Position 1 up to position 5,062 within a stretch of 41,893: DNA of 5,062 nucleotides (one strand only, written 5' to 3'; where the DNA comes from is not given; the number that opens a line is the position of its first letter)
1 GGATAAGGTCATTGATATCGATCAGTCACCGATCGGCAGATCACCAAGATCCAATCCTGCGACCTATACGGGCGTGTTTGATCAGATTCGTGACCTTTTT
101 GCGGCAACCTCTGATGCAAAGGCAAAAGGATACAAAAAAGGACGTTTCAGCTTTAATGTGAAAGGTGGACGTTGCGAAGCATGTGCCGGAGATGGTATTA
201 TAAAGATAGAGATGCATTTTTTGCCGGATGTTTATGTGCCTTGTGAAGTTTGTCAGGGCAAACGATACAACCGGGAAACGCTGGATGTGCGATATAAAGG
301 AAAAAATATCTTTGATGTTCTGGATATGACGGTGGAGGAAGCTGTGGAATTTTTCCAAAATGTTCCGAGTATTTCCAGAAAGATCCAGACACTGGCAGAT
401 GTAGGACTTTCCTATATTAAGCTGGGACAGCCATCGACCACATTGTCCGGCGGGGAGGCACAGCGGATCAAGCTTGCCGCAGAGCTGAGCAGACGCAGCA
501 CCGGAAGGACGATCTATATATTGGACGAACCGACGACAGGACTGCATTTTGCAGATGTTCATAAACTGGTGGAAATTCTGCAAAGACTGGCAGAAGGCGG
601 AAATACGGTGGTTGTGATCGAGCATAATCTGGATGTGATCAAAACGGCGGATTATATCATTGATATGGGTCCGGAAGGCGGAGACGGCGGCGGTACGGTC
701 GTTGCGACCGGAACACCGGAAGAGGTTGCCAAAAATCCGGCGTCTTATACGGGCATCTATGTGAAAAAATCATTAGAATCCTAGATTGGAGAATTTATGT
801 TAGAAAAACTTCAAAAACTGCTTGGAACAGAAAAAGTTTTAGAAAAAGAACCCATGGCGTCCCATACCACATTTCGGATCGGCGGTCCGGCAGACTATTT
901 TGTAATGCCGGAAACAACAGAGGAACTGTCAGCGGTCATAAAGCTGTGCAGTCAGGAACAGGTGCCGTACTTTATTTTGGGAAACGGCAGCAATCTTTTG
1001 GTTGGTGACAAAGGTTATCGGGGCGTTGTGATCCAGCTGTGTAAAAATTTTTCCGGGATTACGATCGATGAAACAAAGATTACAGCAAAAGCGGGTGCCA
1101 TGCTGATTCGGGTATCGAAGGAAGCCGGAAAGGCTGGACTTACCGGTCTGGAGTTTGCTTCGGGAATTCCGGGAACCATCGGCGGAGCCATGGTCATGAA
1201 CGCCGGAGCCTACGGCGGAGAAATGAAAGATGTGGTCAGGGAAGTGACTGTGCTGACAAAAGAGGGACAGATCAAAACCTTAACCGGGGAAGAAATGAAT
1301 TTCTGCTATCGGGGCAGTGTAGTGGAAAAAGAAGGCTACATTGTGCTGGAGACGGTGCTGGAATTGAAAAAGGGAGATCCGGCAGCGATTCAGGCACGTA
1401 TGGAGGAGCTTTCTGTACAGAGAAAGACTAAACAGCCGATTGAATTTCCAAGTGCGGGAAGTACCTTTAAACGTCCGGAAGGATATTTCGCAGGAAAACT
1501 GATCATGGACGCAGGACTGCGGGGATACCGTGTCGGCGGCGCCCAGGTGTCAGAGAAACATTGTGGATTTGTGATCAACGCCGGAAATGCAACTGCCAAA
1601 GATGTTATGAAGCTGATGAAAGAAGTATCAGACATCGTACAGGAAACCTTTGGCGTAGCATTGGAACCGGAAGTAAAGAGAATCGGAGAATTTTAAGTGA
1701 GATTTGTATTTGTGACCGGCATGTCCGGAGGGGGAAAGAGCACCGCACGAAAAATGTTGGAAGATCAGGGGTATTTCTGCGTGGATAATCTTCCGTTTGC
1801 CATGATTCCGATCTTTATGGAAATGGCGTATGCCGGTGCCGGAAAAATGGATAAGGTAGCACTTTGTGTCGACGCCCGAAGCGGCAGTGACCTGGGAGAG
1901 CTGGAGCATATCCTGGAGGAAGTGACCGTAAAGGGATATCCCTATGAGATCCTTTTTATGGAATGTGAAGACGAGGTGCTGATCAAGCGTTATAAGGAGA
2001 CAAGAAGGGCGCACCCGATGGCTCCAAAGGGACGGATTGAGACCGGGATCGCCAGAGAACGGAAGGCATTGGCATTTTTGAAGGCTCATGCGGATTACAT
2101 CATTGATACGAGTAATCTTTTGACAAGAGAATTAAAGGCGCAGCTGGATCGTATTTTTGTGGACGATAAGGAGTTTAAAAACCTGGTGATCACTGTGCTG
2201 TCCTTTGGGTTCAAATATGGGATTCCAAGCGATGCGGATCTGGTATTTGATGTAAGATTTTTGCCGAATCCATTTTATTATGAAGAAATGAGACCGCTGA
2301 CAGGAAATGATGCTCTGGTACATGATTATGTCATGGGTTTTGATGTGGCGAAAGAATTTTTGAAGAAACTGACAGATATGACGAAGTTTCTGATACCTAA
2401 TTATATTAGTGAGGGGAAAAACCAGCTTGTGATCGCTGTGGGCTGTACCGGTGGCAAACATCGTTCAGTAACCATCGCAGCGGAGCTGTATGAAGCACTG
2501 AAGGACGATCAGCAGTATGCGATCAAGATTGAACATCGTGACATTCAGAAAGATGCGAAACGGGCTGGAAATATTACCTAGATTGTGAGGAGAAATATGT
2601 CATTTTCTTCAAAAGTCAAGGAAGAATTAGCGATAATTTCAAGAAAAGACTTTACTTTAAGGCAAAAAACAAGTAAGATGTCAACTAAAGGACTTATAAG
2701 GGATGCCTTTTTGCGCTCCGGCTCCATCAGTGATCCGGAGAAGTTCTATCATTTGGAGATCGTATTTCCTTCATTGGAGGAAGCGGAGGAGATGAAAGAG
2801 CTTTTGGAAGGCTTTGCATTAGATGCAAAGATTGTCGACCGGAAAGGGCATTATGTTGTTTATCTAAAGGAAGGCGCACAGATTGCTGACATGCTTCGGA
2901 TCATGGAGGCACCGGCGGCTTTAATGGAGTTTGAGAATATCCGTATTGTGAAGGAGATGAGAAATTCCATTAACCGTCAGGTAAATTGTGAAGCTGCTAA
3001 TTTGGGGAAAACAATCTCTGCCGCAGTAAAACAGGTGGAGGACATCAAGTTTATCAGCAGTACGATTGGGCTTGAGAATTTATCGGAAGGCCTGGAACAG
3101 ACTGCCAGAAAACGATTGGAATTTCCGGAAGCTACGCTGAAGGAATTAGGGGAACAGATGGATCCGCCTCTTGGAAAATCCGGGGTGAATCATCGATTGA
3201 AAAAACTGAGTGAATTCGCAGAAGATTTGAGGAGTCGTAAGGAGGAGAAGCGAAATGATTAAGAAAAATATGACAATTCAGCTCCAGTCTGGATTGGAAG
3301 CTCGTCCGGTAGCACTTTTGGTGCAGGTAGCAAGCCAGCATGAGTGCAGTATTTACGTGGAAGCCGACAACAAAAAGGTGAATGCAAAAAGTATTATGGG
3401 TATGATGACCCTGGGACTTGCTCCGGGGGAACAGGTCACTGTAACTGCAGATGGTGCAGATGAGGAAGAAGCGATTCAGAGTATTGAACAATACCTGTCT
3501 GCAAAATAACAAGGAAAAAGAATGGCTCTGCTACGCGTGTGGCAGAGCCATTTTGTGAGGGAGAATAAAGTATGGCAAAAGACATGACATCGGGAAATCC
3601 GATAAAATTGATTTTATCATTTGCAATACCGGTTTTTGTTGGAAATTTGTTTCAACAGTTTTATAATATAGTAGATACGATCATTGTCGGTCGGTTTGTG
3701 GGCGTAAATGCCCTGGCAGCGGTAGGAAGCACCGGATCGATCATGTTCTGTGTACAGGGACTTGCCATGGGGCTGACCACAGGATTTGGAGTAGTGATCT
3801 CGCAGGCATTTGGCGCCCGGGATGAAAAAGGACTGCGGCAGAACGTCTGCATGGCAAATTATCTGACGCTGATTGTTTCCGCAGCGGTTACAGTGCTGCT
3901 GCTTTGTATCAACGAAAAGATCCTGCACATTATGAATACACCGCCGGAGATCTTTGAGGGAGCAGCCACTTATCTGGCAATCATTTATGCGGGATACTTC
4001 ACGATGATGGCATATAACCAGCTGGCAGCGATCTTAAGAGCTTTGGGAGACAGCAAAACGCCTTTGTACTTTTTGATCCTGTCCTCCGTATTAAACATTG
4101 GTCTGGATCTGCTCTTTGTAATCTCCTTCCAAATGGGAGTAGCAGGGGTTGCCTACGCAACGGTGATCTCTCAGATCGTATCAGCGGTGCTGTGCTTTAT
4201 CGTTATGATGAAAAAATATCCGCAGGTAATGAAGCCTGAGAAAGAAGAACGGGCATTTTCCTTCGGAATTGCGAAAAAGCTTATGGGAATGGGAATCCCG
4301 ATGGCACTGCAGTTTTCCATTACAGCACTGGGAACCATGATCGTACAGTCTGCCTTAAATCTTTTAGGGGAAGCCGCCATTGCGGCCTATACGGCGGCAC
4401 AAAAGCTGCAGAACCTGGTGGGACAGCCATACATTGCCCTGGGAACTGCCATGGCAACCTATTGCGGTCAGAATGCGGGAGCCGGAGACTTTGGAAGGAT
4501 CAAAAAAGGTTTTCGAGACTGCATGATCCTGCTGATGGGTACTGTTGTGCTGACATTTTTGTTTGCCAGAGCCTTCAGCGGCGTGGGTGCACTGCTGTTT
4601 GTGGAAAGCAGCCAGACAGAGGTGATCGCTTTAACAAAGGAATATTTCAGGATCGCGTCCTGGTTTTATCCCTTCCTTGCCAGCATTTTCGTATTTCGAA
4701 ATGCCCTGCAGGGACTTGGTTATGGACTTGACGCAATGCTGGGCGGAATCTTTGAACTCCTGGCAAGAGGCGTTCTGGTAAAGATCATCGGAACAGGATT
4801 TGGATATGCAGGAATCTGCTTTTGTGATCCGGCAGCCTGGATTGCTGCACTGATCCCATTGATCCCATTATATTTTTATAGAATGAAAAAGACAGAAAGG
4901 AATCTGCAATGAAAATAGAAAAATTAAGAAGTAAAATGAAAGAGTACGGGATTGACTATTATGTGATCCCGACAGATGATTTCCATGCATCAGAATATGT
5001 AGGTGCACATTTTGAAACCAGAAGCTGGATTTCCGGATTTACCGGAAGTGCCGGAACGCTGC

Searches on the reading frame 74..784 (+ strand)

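Call 65: search_protein_families(library=pfam, proteins=[window:74-784:+], max_evalue=0.01)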
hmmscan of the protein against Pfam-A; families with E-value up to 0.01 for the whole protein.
window:74-784:+ (236 aa): 4 families
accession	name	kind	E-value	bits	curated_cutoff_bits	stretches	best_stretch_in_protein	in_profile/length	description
PF13304.12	AAA_21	-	1.6e-06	28.9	27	1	120-182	234-296/304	AAA domain, putative AbiEii toxin, Type IV TA system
PF00005.33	ABC_tran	-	1.4e-05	26.1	25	1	87-155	76-137/137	ABC transporter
PF02463.25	SMC_N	-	0.0021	18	40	1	122-198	135-211/220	RecF/RecN/SMC N terminal domain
PF12399.14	BCA_ABC_TP_C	-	0.0029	17.6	25.5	1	209-223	2-16/27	Branched-chain amino acid ATP-binding cassette transporter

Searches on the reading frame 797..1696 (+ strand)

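Call 65: search_protein_families(library=pfam, proteins=[window:797-1696:+], max_evalue=0.01)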
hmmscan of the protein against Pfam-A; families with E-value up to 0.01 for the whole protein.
window:797-1696:+ (299 aa): 2 families
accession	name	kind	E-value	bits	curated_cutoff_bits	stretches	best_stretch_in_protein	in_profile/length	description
PF02873.21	MurB_C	-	1e-38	131.9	27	1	198-296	2-99/99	UDP-N-acetylenolpyruvoylglucosamine reductase, C-terminal domain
PF01565.28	FAD_binding_4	-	8.1e-31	107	26.4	1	33-162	2-138/139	FAD binding domain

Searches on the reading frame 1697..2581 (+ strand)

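Call 65: search_protein_families(library=pfam, proteins=[window:1697-2581:+], max_evalue=0.01)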
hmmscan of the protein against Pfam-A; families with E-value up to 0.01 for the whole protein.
window:1697-2581:+ (294 aa): 3 families
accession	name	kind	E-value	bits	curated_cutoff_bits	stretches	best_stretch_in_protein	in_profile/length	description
PF22740.1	PapZ_C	-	4.3e-48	162.9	27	1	164-284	2-121/121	RapZ C-terminal domain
PF03668.21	RapZ-like_N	-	1.8e-44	151.8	25.4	1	1-157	1-157/158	RapZ-like N-terminal domain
PF13238.12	AAA_18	-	0.0022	18.9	29.4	0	4-102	1-111/128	AAA domain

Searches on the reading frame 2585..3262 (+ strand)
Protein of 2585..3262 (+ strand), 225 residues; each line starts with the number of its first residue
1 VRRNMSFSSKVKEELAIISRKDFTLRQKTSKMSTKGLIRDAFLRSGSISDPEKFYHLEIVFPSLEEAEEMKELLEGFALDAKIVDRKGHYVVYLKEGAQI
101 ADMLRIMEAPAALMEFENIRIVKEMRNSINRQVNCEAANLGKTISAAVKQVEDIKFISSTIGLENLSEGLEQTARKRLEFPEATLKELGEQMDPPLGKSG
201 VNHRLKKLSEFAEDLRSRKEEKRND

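Call 65: search_protein_families(library=pfam, proteins=[window:2585-3262:+], max_evalue=0.01)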
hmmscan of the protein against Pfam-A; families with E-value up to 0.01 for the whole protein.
window:2585-3262:+ (225 aa): 2 families
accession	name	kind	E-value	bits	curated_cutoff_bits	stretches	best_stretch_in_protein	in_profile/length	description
PF02650.20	HTH_WhiA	-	1.5e-34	118.7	27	1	129-212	1-84/84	WhiA C-terminal HTH domain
PF14527.11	LAGLIDADG_WhiA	-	1.3e-29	102.6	23.2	1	35-126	2-93/93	WhiA LAGLIDADG-like domain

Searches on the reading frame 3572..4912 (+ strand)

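Call 65: search_protein_families(library=pfam, proteins=[window:3572-4912:+], max_evalue=0.01)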
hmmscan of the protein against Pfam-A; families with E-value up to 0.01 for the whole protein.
window:3572-4912:+ (446 aa): 3 families
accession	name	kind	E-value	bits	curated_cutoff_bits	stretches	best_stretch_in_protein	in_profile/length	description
PF01554.23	MatE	-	4.8e-55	186.1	24.9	2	20-179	1-159/161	MatE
PF03023.19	MurJ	-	9.7e-10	38.1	27.4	1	11-216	196-403/451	Lipid II flippase MurJ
PF13440.11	Polysacc_synt_3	-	0.002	17.9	23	0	8-51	171-214/293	Polysaccharide biosynthesis protein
